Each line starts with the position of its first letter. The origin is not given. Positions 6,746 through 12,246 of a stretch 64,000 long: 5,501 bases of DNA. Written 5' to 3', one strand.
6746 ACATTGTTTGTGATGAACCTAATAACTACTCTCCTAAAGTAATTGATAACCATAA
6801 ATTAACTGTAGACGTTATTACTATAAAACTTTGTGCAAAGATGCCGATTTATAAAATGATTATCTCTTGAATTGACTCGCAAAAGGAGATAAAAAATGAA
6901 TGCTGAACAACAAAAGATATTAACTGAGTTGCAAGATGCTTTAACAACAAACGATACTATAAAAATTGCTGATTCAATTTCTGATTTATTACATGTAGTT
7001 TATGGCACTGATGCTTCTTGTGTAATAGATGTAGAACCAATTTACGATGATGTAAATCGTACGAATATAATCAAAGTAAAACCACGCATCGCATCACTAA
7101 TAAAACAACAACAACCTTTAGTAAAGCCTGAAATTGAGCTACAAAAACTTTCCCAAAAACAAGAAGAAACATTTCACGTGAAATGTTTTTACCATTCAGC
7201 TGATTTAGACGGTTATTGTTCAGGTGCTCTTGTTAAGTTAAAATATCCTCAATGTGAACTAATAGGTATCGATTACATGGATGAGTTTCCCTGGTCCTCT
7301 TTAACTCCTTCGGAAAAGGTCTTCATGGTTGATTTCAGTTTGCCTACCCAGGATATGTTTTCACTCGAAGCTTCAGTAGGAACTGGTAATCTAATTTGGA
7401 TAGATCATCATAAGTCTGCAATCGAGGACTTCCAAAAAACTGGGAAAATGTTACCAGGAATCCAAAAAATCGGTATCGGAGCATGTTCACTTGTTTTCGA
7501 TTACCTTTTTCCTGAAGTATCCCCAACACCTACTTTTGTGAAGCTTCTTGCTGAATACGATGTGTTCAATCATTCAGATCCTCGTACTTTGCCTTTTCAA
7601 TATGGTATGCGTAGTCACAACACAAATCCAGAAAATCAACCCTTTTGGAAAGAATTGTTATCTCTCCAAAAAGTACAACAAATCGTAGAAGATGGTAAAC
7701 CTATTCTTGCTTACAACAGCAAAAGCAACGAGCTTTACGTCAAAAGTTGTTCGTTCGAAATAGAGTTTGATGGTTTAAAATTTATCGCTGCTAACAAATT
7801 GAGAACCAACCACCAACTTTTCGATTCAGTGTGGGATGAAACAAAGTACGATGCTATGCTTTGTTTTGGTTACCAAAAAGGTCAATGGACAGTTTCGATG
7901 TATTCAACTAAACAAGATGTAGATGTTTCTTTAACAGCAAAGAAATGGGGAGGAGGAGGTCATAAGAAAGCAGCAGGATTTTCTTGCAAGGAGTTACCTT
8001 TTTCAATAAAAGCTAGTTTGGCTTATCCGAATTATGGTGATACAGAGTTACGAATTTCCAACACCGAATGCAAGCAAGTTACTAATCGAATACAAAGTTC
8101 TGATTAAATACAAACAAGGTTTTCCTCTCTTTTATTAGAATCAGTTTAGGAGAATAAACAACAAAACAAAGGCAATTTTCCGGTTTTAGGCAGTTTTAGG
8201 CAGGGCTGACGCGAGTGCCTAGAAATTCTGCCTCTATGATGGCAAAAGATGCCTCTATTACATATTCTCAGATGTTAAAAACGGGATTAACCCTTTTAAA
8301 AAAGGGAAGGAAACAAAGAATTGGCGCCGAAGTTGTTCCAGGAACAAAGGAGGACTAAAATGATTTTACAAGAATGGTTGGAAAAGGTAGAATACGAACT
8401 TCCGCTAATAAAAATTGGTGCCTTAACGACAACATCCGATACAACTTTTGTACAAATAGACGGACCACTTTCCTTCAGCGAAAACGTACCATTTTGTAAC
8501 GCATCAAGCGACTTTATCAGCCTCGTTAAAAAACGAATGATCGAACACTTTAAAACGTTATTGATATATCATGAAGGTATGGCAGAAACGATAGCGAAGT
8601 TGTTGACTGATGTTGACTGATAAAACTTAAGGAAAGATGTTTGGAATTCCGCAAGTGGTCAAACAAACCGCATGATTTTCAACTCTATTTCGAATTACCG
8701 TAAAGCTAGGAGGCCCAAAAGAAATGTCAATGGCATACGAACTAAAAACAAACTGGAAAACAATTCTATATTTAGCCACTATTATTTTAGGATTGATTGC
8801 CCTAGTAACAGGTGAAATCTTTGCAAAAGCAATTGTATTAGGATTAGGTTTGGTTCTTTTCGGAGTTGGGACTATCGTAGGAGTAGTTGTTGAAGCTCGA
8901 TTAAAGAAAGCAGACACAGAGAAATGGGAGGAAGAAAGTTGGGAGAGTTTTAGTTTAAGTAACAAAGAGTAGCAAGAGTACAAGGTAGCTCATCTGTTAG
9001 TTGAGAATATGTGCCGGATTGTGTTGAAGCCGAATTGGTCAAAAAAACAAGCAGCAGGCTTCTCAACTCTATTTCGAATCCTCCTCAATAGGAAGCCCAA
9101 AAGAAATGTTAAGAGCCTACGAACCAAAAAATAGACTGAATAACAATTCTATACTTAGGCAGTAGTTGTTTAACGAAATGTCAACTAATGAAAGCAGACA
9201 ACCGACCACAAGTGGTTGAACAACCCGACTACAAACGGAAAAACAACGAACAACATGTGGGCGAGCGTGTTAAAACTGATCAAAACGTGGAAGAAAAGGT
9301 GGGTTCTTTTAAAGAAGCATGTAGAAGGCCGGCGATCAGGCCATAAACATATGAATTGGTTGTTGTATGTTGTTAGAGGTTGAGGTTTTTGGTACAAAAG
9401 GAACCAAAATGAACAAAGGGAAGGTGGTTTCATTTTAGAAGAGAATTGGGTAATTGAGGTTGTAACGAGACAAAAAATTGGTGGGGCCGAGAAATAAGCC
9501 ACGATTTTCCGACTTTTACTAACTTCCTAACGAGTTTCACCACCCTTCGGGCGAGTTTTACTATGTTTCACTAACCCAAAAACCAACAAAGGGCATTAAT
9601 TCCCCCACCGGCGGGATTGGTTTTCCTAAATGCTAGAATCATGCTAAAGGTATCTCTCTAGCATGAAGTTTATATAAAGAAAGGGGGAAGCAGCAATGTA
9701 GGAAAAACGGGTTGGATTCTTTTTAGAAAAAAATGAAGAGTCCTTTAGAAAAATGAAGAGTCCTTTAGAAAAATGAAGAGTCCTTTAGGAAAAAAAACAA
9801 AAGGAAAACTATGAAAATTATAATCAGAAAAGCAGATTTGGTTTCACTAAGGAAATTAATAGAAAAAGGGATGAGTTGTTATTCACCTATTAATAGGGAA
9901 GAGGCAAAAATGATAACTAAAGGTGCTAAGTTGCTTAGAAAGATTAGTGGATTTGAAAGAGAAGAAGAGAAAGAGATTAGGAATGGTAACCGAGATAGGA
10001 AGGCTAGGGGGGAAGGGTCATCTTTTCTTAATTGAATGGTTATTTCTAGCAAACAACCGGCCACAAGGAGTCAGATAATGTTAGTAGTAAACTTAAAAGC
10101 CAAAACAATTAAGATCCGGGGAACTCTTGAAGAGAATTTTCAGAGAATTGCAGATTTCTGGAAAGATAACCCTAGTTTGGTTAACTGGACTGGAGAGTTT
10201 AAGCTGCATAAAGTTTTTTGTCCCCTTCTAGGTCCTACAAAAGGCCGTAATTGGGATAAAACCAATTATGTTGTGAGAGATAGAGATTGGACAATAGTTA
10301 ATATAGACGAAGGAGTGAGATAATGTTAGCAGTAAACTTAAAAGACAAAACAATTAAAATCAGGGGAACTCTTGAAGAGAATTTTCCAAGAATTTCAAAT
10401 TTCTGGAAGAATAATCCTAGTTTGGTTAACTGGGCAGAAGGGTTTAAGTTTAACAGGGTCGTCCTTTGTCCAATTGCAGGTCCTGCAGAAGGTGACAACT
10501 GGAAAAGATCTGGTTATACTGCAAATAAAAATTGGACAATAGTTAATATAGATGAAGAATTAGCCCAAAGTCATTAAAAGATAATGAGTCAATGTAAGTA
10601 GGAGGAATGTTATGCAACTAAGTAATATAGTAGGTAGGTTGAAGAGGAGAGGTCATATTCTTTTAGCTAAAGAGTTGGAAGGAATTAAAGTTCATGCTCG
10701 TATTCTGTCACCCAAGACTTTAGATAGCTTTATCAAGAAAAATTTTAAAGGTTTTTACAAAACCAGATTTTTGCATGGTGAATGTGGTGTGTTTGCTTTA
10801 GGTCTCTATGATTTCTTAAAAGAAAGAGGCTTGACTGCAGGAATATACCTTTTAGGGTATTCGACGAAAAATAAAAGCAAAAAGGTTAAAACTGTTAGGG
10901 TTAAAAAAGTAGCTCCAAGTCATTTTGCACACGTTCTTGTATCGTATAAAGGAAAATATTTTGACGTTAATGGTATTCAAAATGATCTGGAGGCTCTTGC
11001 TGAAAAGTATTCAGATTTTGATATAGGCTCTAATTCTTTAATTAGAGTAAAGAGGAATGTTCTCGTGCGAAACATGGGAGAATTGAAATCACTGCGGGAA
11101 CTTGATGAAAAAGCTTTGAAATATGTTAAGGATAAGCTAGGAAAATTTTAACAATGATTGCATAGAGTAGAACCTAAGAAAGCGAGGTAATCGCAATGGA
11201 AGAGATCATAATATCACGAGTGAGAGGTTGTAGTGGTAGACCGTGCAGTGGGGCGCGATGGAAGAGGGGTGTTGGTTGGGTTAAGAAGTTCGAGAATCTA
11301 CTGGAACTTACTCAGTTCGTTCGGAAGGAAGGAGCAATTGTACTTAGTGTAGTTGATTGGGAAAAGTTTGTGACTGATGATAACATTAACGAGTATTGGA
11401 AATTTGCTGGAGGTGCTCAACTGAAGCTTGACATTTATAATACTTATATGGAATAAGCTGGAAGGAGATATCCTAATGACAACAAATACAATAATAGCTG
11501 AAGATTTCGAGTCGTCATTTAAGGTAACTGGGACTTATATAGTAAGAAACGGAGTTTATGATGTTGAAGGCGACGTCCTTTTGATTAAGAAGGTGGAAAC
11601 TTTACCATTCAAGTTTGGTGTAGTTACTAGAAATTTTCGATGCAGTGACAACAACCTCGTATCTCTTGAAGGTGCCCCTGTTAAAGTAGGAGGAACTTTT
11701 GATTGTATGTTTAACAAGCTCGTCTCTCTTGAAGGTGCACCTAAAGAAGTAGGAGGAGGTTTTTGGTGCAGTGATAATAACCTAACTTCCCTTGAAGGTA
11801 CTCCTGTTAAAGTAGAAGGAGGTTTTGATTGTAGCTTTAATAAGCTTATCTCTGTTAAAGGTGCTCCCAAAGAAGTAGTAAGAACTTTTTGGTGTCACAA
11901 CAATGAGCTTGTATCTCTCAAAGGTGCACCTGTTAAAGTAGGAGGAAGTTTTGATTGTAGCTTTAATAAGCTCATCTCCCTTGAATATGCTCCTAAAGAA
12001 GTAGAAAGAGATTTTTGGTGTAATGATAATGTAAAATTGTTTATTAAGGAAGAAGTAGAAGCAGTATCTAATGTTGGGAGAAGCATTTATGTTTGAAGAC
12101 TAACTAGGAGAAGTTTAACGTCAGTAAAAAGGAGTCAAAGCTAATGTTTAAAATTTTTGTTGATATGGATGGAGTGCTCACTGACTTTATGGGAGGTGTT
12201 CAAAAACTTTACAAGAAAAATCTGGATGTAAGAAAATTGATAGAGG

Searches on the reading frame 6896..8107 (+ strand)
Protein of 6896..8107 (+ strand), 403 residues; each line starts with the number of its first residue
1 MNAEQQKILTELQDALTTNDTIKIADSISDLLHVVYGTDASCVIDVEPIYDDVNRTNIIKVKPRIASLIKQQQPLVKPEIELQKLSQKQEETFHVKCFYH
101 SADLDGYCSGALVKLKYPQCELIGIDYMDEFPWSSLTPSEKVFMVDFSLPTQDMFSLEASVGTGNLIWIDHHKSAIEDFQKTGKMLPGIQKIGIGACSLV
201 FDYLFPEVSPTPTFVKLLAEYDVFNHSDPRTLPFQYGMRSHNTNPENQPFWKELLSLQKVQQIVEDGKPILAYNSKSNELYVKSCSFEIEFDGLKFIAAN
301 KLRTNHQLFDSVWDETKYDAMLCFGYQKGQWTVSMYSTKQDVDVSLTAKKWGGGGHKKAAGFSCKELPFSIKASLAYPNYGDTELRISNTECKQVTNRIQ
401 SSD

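Call 18: search_protein_families(library=phrogs, proteins=[window:6896-8107:+], max_evalue=0.001)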
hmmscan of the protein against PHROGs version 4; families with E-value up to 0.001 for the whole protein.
window:6896-8107:+ (403 aa): 3 families
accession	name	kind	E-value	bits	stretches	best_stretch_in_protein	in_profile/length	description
phrog_4771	-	other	6.8e-40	138.2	1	91-369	14-288/363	DHH phosphoesterase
phrog_4159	-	other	4.4e-06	27.2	1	15-61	173-219/270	nucleotide pyrophosphohydrolase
phrog_671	-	other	5.9e-06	26.1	1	9-66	573-633/678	nucleotide pyrophosphohydrolase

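Call 65: search_protein_families(library=pfam, proteins=[window:6896-8107:+], max_evalue=0.001)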
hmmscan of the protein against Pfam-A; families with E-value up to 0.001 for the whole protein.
window:6896-8107:+ (403 aa): 1 family
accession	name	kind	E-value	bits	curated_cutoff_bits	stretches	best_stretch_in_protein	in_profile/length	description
PF02272.25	DHHA1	-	0.00024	22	25.9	1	316-366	29-85/102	DHHA1 domain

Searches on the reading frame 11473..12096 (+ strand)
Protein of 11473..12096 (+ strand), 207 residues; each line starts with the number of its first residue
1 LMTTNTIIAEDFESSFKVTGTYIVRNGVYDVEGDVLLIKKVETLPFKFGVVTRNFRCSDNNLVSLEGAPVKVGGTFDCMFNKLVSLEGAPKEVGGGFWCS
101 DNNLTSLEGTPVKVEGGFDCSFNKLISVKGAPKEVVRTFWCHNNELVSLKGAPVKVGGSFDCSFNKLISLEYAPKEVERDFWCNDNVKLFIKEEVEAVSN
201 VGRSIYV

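Call 56: list_cluster_members(proteins=[window:11473-12096:+, window:14861-15610:+, window:20143-21087:-, window:31329-32243:-, window:32834-33571:-, window:33616-34611:-, window:34699-35388:-, window:39159-40091:-, window:40154-40744:-, window:48818-49690:-])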
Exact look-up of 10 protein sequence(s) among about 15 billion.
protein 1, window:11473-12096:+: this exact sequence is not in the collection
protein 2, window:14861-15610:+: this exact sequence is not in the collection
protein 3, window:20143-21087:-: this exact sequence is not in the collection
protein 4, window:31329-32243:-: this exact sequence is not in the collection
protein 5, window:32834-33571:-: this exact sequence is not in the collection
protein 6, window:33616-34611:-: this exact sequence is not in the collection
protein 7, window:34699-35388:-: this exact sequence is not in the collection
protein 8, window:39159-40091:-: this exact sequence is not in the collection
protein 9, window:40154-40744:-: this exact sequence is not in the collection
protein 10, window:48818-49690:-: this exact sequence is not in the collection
